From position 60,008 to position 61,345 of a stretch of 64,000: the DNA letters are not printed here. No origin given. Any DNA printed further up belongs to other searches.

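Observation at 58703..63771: Aminotransferase / GAPDH-like / PGK-like / LarA-like operon under the same operator: candidate amine-to-hydroxyacid pathway with substrate-level phosphorylation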

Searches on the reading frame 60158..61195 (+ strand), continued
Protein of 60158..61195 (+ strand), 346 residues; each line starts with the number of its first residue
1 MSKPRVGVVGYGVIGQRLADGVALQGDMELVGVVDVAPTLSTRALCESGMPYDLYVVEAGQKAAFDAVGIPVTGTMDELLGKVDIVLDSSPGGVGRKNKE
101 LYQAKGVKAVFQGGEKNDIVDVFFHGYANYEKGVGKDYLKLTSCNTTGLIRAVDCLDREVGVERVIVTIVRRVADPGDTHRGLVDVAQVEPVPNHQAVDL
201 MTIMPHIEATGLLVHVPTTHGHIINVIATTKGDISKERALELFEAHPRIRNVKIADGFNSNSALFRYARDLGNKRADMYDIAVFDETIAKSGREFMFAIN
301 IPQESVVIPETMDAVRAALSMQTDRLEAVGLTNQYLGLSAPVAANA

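Call 16: search_protein_families(library=pfam, proteins=[L077:41-1939:+, L077:2426-3295:+, L077:3369-4235:+, L077:4281-5231:+, L077:6128-7228:+, L077:7251-8588:+, L077:8602-9981:+, L077:12342-13514:+, L077:13432-14781:+, L077:14835-15794:+], max_evalue=0.00001)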
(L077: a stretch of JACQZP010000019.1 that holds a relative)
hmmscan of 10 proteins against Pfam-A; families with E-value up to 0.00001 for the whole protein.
L077:41-1939:+ (632 aa): 2 families
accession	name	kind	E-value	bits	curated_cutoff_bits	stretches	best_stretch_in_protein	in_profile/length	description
PF02738.23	MoCoBD_1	-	5.8e-58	196.3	27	1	7-246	6-244/244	Molybdopterin cofactor-binding domain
PF20256.3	MoCoBD_2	-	3.1e-56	191.4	27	1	284-561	19-283/283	Molybdopterin cofactor-binding domain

L077:2426-3295:+ (289 aa): 2 families
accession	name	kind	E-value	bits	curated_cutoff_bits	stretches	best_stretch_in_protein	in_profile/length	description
PF00941.27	FAD_binding_5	-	2.6e-45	154.7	27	1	3-172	3-169/170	FAD binding domain in molybdopterin dehydrogenase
PF03450.22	CO_deh_flav_C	-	2.9e-26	92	25.5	1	183-281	4-101/102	CO dehydrogenase flavoprotein C-terminal domain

L077:3369-4235:+ (288 aa): 1 family
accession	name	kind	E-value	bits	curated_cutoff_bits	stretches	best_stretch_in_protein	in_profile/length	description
PF00753.33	Lactamase_B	-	1.3e-22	81.1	22.7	1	54-214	39-196/196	Metallo-beta-lactamase superfamily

L077:4281-5231:+ (316 aa): 2 families
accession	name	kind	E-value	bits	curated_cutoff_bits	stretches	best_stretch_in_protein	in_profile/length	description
PF02737.24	3HCDH_N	-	3.2e-46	157.9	22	1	8-186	1-179/180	3-hydroxyacyl-CoA dehydrogenase, NAD binding domain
PF00725.27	3HCDH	-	3.6e-22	79.1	22.1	1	190-288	1-97/97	3-hydroxyacyl-CoA dehydrogenase, C-terminal domain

L077:6128-7228:+ (366 aa): 2 families
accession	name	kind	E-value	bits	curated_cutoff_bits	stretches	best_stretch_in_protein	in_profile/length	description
PF02779.29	Transket_pyr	-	4.5e-42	144.1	27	1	43-218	2-173/174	Transketolase, pyrimidine binding domain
PF02780.25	Transketolase_C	-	1.3e-33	116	25.9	1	234-356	1-124/124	Transketolase, C-terminal domain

L077:7251-8588:+ (445 aa): 3 families
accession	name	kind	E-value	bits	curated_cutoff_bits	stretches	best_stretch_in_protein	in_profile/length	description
PF00198.28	2-oxoacid_dh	-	3.1e-84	282.5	23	1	223-444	3-230/232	2-oxoacid dehydrogenases acyltransferase (catalytic domain)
PF02817.22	E3_binding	-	1.3e-24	86.6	23.7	2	126-161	1-36/36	e3 binding domain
PF00364.28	Biotin_lipoyl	-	3.3e-13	49.7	22.1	1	5-76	3-73/73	Biotin-requiring enzyme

L077:8602-9981:+ (459 aa): 10 families
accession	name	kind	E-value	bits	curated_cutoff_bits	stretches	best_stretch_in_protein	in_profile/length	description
PF07992.20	Pyr_redox_2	-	3.6e-75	253.5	26.1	1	3-317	1-291/291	Pyridine nucleotide-disulphide oxidoreductase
PF02852.28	Pyr_redox_dim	-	8.8e-34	116.5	25.3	1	336-445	1-110/110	Pyridine nucleotide-disulphide oxidoreductase, dimerisation domain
PF00070.33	Pyr_redox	-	8.8e-22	77.9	22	1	169-238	2-71/82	Pyridine nucleotide-disulphide oxidoreductase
PF13738.12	Pyr_redox_3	-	2e-17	63.9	30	1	7-301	2-305/305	Pyridine nucleotide-disulphide oxidoreductase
PF01134.28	GIDA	-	5.9e-10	39.2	22.1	1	4-52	1-47/391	Glucose inhibited division protein A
PF13450.12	NAD_binding_8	-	5.4e-09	36.6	21.9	0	171-201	1-31/68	NAD(P)-binding Rossmann-like domain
PF12831.13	FAD_oxidored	-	6.4e-09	36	27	1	4-45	1-43/416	FAD dependent oxidoreductase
PF01266.30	DAO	-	9e-09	35.7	27.9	0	169-201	2-34/353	FAD dependent oxidoreductase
PF03486.20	HI0933_like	-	7.7e-08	32.5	50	0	4-35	2-33/244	HI0933-like protein Rossmann domain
PF00890.30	FAD_binding_2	-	5.3e-06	26.3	20.4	0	4-36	1-33/414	FAD binding domain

L077:12342-13514:+ (390 aa): 3 families
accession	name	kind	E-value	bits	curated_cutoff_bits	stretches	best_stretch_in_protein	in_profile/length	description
PF00390.24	malic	-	2.4e-30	106.1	23.1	1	16-148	2-182/182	Malic enzyme, N-terminal domain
PF03949.21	Malic_M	-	4.9e-26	92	23.5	1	162-382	3-257/258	Malic enzyme, NAD binding domain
PF00208.27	ELFV_dehydrog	-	7e-07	29.6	23.4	1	162-246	9-91/241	Glutamate/Leucine/Phenylalanine/Valine dehydrogenase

L077:13432-14781:+ (449 aa): 2 families
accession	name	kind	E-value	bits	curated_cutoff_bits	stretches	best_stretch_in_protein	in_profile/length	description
PF09861.14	Lar_N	-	4.4e-70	235.5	23.3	1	41-234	2-199/204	Lactate racemase N-terminal domain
PF21113.2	LarA_C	-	2.5e-23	83.1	25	1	303-442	5-149/152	Lactate racemase C-terminal domain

L077:14835-15794:+ (319 aa): 1 family
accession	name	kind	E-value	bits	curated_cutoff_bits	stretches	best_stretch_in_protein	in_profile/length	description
PF12804.13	NTP_transf_3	-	2.1e-26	93.4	27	1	20-171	1-152/160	MobA-like NTP transferase domain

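Call 25: search_protein_families(library=pfam, proteins=[L034:14934-15899:+, L050:2-1228:+, L055:8130-8972:+, L039:16066-17256:+, L038:2-1003:+, L034:7969-8985:+, L060:9078-9977:+, L073:7903-8685:-, L039:14092-15972:+, L039:3962-4960:+], max_evalue=0.00001)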
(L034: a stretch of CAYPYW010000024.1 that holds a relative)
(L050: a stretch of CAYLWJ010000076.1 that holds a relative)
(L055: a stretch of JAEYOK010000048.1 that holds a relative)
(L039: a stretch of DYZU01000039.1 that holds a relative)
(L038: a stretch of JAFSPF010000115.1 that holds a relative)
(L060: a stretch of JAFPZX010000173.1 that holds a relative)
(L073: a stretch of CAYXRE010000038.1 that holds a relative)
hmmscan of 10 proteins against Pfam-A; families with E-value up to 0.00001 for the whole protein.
L034:14934-15899:+ (321 aa): 2 families
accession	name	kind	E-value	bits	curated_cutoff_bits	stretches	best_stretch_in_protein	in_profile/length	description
PF02779.29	Transket_pyr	-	8.3e-41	140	27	1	13-175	3-171/174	Transketolase, pyrimidine binding domain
PF02780.25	Transketolase_C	-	2.3e-30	105.5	25.9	1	190-309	2-124/124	Transketolase, C-terminal domain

L050:2-1228:+ (408 aa): 1 family
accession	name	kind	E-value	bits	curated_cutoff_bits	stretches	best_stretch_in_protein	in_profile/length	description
PF00005.33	ABC_tran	-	1.4e-27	97.4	25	1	180-333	2-136/137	ABC transporter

L055:8130-8972:+ (280 aa): 3 families
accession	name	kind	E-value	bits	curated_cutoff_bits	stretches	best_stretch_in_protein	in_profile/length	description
PF00456.26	Transketolase_N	-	4.8e-49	167.6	22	1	14-266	6-269/334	Transketolase, thiamine diphosphate binding domain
PF00676.26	E1_dh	-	8e-08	32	22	1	108-227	90-208/300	Dehydrogenase E1 component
PF13292.11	DXP_synthase_N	-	2.5e-06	27.4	21.2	0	6-178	14-170/274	1-deoxy-D-xylulose-5-phosphate synthase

L039:16066-17256:+ (396 aa): 2 families
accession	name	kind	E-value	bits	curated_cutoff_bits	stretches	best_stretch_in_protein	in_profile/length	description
PF00390.24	malic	-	4.5e-32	111.8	23.1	1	17-148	3-182/182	Malic enzyme, N-terminal domain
PF03949.21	Malic_M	-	1.9e-28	99.9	23.5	1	162-383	3-258/258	Malic enzyme, NAD binding domain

L038:2-1003:+ (333 aa): 1 family
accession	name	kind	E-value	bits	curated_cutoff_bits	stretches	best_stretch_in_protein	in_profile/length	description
PF02653.21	BPD_transp_2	-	4.2e-38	131.4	26.8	1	42-311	2-268/269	Branched-chain amino acid transport system / permease component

L034:7969-8985:+ (338 aa): 4 families
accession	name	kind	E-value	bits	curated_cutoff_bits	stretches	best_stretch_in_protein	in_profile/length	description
PF13377.12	Peripla_BP_3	-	2.6e-35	122.4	26.5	1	173-333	3-167/167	Periplasmic binding protein-like domain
PF00532.27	Peripla_BP_1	-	2.3e-25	90.1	22.2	1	62-310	1-261/281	Periplasmic binding proteins and sugar binding domain of LacI family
PF00356.27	LacI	-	1.6e-20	73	27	1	6-51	1-46/46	Bacterial regulatory proteins, lacI family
PF13407.12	Peripla_BP_4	-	1.6e-13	51.3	35.1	1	65-277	1-218/258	Periplasmic binding protein domain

L060:9078-9977:+ (299 aa): 1 family
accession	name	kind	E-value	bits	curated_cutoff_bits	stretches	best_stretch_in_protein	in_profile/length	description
PF01261.30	AP_endonuc_2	-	3.4e-27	96.2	31.1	1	37-294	4-247/249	Xylose isomerase-like TIM barrel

L073:7903-8685:- (260 aa): 4 families
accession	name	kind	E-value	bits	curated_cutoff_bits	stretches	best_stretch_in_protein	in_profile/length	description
PF00455.28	DeoRC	-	1.2e-43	149.3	31.8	1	76-234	2-160/160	DeoR C terminal sensor domain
PF08220.18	HTH_DeoR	-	1.4e-19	70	21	1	8-62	1-55/57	DeoR-like helix-turn-helix domain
PF08279.18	HTH_11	-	2.6e-07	30.9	25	1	16-54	9-49/55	HTH domain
PF19187.6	HTH_PafC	-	3.7e-06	27.2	32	0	5-53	2-50/115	PafC helix-turn-helix domain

L039:14092-15972:+ (626 aa): 3 families
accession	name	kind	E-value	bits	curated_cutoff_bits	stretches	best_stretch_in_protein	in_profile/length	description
PF00205.28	TPP_enzyme_M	-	2.4e-38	131.4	30.4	1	227-359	3-137/137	Thiamine pyrophosphate enzyme, central domain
PF02775.26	TPP_enzyme_C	-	1.2e-34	119.8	21.9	1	423-581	3-151/151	Thiamine pyrophosphate enzyme, C-terminal TPP binding domain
PF02776.23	TPP_enzyme_N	-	6.9e-13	48.9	26.8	1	39-131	18-106/119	Thiamine pyrophosphate enzyme, N-terminal TPP binding domain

L039:3962-4960:+ (332 aa): 4 families
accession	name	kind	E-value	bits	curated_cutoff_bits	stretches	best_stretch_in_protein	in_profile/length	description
PF13407.12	Peripla_BP_4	-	1.9e-68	231.3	35.1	1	45-298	1-257/258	Periplasmic binding protein domain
PF00532.27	Peripla_BP_1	-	9.1e-25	88.1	22.2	1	43-293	2-259/281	Periplasmic binding proteins and sugar binding domain of LacI family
PF13377.12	Peripla_BP_3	-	8.1e-15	55.7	26.5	1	169-302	12-152/167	Periplasmic binding protein-like domain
PF13458.12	Peripla_BP_6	-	5.5e-07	30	31.7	0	116-293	84-263/343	Periplasmic binding protein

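Call 26: search_protein_families(library=ncbifam, proteins=[L039:14092-15972:+, L060:9078-9977:+, L040:17949-18974:+, L039:13288-14085:+, L050:5161-6204:+, L024:5034-6017:+, L028:13927-15015:+, L019:3-1439:+, L032:7379-8152:+, L055:8130-8972:+], max_evalue=1e-10)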
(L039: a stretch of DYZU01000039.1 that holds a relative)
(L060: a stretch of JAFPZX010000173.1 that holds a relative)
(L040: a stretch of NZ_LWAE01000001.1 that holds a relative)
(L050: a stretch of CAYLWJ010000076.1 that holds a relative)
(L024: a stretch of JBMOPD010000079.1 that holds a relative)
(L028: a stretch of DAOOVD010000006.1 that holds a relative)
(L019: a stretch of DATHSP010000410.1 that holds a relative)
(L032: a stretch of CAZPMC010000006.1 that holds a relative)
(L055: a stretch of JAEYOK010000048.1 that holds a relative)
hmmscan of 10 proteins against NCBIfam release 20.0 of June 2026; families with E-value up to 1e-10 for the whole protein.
L039:14092-15972:+ (626 aa): 49 families (the best 25 are shown)
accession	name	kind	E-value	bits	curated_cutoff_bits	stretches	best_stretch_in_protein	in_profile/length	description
TIGR04377.1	myo_inos_iolD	equivalog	5.6e-296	983.2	715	1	11-624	1-615/616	3D-(3,5/4)-trihydroxycyclohexane-1,2-dione acylhydrolase (decyclizing)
NF006187.0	PRK08322.1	equivalog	1.8e-65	221.4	509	1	33-583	13-528/548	acetolactate synthase large subunit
TIGR00118.1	acolac_lg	equivalog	8.3e-61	206.1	538.35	1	38-583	17-534/557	biosynthetic-type acetolactate synthase large subunit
NF004710.0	PRK06048.1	equivalog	4.8e-59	200.3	976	1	38-583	24-537/561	acetolactate synthase large subunit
NF006122.0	PRK08266.1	subfamily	1.6e-58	198.5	571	1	37-592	19-533/543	hypothetical protein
NF004919.0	PRK06276.1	equivalog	2.9e-57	194.3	866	1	42-585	18-540/582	acetolactate synthase large subunit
NF005039.0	PRK06456.1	equivalog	8.7e-56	189.6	868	1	61-583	42-544/572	acetolactate synthase large subunit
NF005860.0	PRK07789.1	equivalog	4.8e-55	187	881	1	37-584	49-579/615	acetolactate synthase large subunit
NF006052.0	PRK08199.1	subfamily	9.8e-55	185.9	539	1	54-589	39-543/559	thiamine pyrophosphate protein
NF005651.0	PRK07418.1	subfamily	3.3e-51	174.2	942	1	39-585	33-561/617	acetolactate synthase large subunit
NF005713.0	PRK07525.1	subfamily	2.2e-50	171.7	620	1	60-582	41-561/592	sulfoacetaldehyde acetyltransferase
NF006377.0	PRK08611.1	equivalog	4.9e-50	170.7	742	1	53-584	34-536/576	pyruvate oxidase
NF006524.0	PRK08978.1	equivalog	4.4e-49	167.2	738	1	39-583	15-524/548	acetolactate synthase 2 catalytic subunit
TIGR02720.1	pyruv_oxi_spxB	equivalog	9e-49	166.3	637.85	1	47-583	23-531/575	pyruvate oxidase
NF005712.0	PRK07524.1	subfamily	1.9e-48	165.2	500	1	63-582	41-528/536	5-guanidino-2-oxopentanoate decarboxylase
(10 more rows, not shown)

L060:9078-9977:+ (299 aa): 1 family
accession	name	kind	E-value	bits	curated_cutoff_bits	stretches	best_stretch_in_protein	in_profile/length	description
TIGR04379.1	myo_inos_iolE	equivalog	1.2e-121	405.8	290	1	6-296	1-289/290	myo-inosose-2 dehydratase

L040:17949-18974:+ (341 aa): 9 families
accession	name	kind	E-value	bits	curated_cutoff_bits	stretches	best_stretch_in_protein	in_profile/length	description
TIGR04380.1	myo_inos_iolG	equivalog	4.7e-145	482.6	355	1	10-338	2-330/330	inositol 2-dehydrogenase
NF040723.1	UDP-GlcNAcDh_Arch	equivalog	4.3e-40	138.1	450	1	12-331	3-301/302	UDP-N-acetylglucosamine 3-dehydrogenase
NF052679.1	InsChiInosDhIolG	equivalog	7.6e-40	137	540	1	10-339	3-327/343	bifunctional inositol 2-dehydrogenase/D-chiro-inositol 1-dehydrogenase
NF052479.1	LevoglcsnDh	equivalog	4.4e-30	104.6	650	1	9-210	3-218/386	levoglucosan dehydrogenase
NF041392.1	XylDh_Gfo6_Halo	equivalog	2.7e-19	69.2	350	1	44-339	51-350/350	D-xylose 1-dehydrogenase Gfo6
NF008607.0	PRK11579.1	subfamily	1.4e-17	63.7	330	1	7-155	2-147/346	oxidoreductase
NF058563.1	BT_2159_fam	equivalog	1.7e-15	56.9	650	1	11-204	2-194/350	disaccharide 3-dehydrogenase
NF007574.0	PRK10206.1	equivalog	2.9e-13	49.6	352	1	23-192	17-186/345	oxidoreductase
NF058561.1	BT_2158_fam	equivalog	2.2e-11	43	750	1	9-158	35-182/487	glycoside 3-dehydrogenase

L039:13288-14085:+ (265 aa): 1 family
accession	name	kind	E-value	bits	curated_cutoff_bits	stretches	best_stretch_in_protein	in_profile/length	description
TIGR04378.1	myo_inos_iolB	equivalog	7.3e-30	104.3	205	1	27-234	9-228/247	5-deoxy-glucuronate isomerase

L050:5161-6204:+ (347 aa): 21 families
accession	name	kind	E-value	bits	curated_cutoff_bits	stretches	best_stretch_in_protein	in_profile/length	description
NF003808.0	PRK05396.1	equivalog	1.1e-56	192.2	380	1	6-339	1-334/341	L-threonine 3-dehydrogenase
TIGR00692.1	tdh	equivalog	2.9e-54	184.4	458.35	1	17-339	11-334/340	L-threonine 3-dehydrogenase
NF041097.1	keto_inos_dh_IolM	equivalog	2.6e-53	181.1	450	1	15-339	38-383/389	scyllo-inosose 3-dehydrogenase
NF007375.0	PRK09880.1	equivalog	4.8e-48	163.7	469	1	7-329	6-326/344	L-idonate 5-dehydrogenase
NF007489.0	PRK10083.1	equivalog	1.6e-45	155.5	376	1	6-329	1-319/339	Zn-dependent oxidoreductase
NF010344.0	PRK13771.1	subfamily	2.9e-44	151.4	349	1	6-335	1-322/334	putative alcohol dehydrogenase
NF006940.0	PRK09422.1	equivalog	9.2e-42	143.2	344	1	6-337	1-326/338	alcohol dehydrogenase AdhP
NF007642.0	PRK10309.1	equivalog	1.8e-41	142.5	550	1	6-333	1-333/347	galactitol-1-phosphate 5-dehydrogenase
TIGR03366.1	HpnZ_proposed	hypoth_equivalog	1.2e-38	133.1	328.1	1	25-310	1-297/315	putative phosphonate catabolism associated alcohol dehydrogenase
NF041172.1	AcrlCoa_red_Thmprot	equivalog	2.1e-35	122.2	500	1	6-336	1-324/334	acryloyl-CoA reductase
TIGR03989.1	Rxyl_3153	subfamily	3.9e-35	121.8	440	2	7-110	4-107/370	NDMA-dependent alcohol dehydrogenase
TIGR03451.1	mycoS_dep_FDH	equivalog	1.1e-34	119.8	512.9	1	16-337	13-350/358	S-(hydroxymethyl)mycothiol dehydrogenase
TIGR03201.1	dearomat_had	equivalog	1.7e-30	106.3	338.65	1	17-335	11-338/349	6-hydroxycyclohex-1-ene-1-carbonyl-CoA dehydrogenase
TIGR02818.1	adh_III_F_hyde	equivalog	2.2e-29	102.6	543.95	2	7-110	4-107/368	S-(hydroxymethyl)glutathione dehydrogenase/class III alcohol dehydrogenase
NF047908.1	AldhRedAhr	equivalog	6.5e-27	94.3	470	1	16-312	15-304/335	NADPH-dependent aldehyde reductase Ahr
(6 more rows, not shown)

L024:5034-6017:+ (327 aa): 3 families
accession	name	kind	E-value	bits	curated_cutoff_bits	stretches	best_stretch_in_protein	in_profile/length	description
TIGR03182.1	PDH_E1_alph_y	equivalog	6.3e-118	393.3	393.85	1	13-326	2-314/315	pyruvate dehydrogenase (acetyl-transferring) E1 component subunit alpha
TIGR03181.1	PDH_E1_alph_x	equivalog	7.4e-83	278.2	411.35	1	6-327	17-328/341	pyruvate dehydrogenase (acetyl-transferring) E1 component subunit alpha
NF004559.0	PRK05899.2-5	equivalog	1.2e-13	50.2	488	1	119-249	124-252/627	transketolase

L028:13927-15015:+ (362 aa): 16 families
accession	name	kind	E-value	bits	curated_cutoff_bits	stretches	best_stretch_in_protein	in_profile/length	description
TIGR02089.1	TTC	equivalog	2.8e-143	477.1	470.4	1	4-357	2-351/352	tartrate dehydrogenase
NF006048.0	PRK08194.1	equivalog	1.6e-134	448.5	501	1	4-359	2-350/352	tartrate dehydrogenase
NF002898.0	PRK03437.1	equivalog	9.1e-125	416.5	393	1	4-358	3-345/347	3-isopropylmalate dehydrogenase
NF040626.1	AksF2_Meth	equivalog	1.5e-87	294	540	1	6-359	2-331/333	homoisocitrate dehydrogenase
TIGR02088.1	LEU3_arch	subfamily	3.6e-85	286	409.8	1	8-354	1-323/324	isopropylmalate/isohomocitrate dehydrogenases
NF006529.0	PRK08997.1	equivalog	4.3e-76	256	510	1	7-357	5-334/335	isocitrate dehydrogenase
TIGR00169.1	leuB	equivalog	6.9e-74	248.9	353.2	1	7-355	1-346/349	3-isopropylmalate dehydrogenase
NF040619.1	AksF_Meth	equivalog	2.1e-70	237.5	500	1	6-352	2-341/343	homoisocitrate dehydrogenase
NF006673.0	PRK09222.1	equivalog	3.1e-69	234.2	509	1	5-349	4-326/482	NADP-dependent isocitrate dehydrogenase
TIGR00175.1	mito_nad_idh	equivalog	1.9e-68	231.1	432.4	1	4-356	2-332/334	isocitrate dehydrogenase (NAD(+))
TIGR02924.1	ICDH_alpha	equivalog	4.9e-54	184.1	561.35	1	8-348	3-321/473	isocitrate dehydrogenase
NF040855.1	iso_homocit_dh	equivalog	1.5e-53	182.2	680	1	6-358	2-319/345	isocitrate--homoisocitrate dehydrogenase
TIGR00183.1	prok_nadp_idh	equivalog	2.3e-41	142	567.3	2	222-342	278-394/417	isocitrate dehydrogenase (NADP(+))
NF005425.0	PRK07006.1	equivalog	1.7e-39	135.8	490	2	219-341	275-393/416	NADP-dependent isocitrate dehydrogenase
NF005036.0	PRK06451.1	equivalog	1.5e-38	132.6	484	1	9-341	27-386/412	NADP-dependent isocitrate dehydrogenase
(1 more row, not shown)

L019:3-1439:+ (478 aa): 5 families
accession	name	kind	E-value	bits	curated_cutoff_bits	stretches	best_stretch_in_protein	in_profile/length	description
TIGR01327.1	PGDH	equivalog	1.1e-98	331.3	454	1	3-477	61-524/525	phosphoglycerate dehydrogenase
NF008759.0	PRK11790.1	equivalog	1.9e-28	99.3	404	1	3-269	75-333/410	phosphoglycerate dehydrogenase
NF009714.1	PRK13243.1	equivalog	7.4e-28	97.8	455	1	3-263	66-323/332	glyoxylate reductase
NF005069.0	PRK06487.1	equivalog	1.4e-17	63.8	448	1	4-256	69-314/320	2-hydroxyacid dehydrogenase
NF011938.0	PRK15409.1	equivalog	2.8e-11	43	492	1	4-263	66-319/324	glyoxylate/hydroxypyruvate reductase GhrB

L032:7379-8152:+ (257 aa): 211 families (the best 25 are shown)
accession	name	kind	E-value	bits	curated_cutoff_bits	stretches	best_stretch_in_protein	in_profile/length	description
NF004791.0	PRK06138.1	equivalog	2.8e-81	272.5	312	1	5-257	1-252/252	SDR family oxidoreductase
NF004818.0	PRK06172.1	equivalog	8.8e-72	241.5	336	1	5-257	3-253/253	SDR family oxidoreductase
NF005559.1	PRK07231.1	subfamily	2.9e-70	236.6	215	1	6-255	1-248/249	glucose 1-dehydrogenase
NF052558.1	MBtsdlDhBudC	equivalog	5.6e-67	225.9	270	1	8-256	2-243/250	meso-2,3-butanediol dehydrogenase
NF009093.0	PRK12429.1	subfamily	2.6e-64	217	258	1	5-257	1-259/259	3-hydroxybutyrate dehydrogenase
NF006366.0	PRK08589.1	equivalog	5.8e-64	216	386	1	5-256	2-254/272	SDR family oxidoreductase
NF005681.0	PRK07478.1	subfamily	8.7e-64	215.3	267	1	5-256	2-251/254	SDR family oxidoreductase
NF033173.0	anticapsin_BacC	exception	2e-63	214.2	525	1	7-257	2-252/252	dihydroanticapsin 7-dehydrogenase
NF005469.0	PRK07063.1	equivalog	4.1e-63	213.3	306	1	5-256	3-256/260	SDR family oxidoreductase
NF005309.0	PRK06841.1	subfamily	6.6e-62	209.3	286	1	6-256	12-254/255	GolD/DthD family dehydrogenase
NF004198.0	PRK05653.1-3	equivalog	8.4e-61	205.6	296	1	6-253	4-245/248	3-oxoacyl-ACP reductase FabG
NF005473.0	PRK07069.1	equivalog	1.5e-60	205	339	1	5-256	6-261/262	SDR family oxidoreductase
NF052562.1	RADHDNL4305835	equivalog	5.4e-58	196.4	400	1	6-257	4-252/252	NADP-dependent (R)-specific alcohol dehydrogenase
NF004713.0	PRK06057.1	equivalog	1.8e-57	194.8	404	1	5-256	5-251/257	3-oxoacyl-ACP reductase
NF009466.0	PRK12826.1-2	subfamily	2.6e-57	194.1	222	1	8-255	2-245/248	3-oxoacyl-ACP reductase FabG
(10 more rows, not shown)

L055:8130-8972:+ (280 aa): 5 families
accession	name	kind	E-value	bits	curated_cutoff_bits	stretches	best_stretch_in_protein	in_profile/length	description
NF004559.0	PRK05899.2-5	equivalog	1.1e-68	232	488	1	4-270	12-277/627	transketolase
NF004556.0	PRK05899.2-2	equivalog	2.7e-60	204.3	575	1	3-270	10-274/639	transketolase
TIGR00232.1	tktlase_bact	equivalog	5.4e-53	180.3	682.25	1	17-267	7-268/654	transketolase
NF004558.0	PRK05899.2-4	equivalog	5.5e-47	160.5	788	1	17-267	10-265/651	transketolase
TIGR00759.1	aceE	equivalog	2.2e-13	49.1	859.9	0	32-189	99-266/885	pyruvate dehydrogenase (acetyl-transferring), homodimeric type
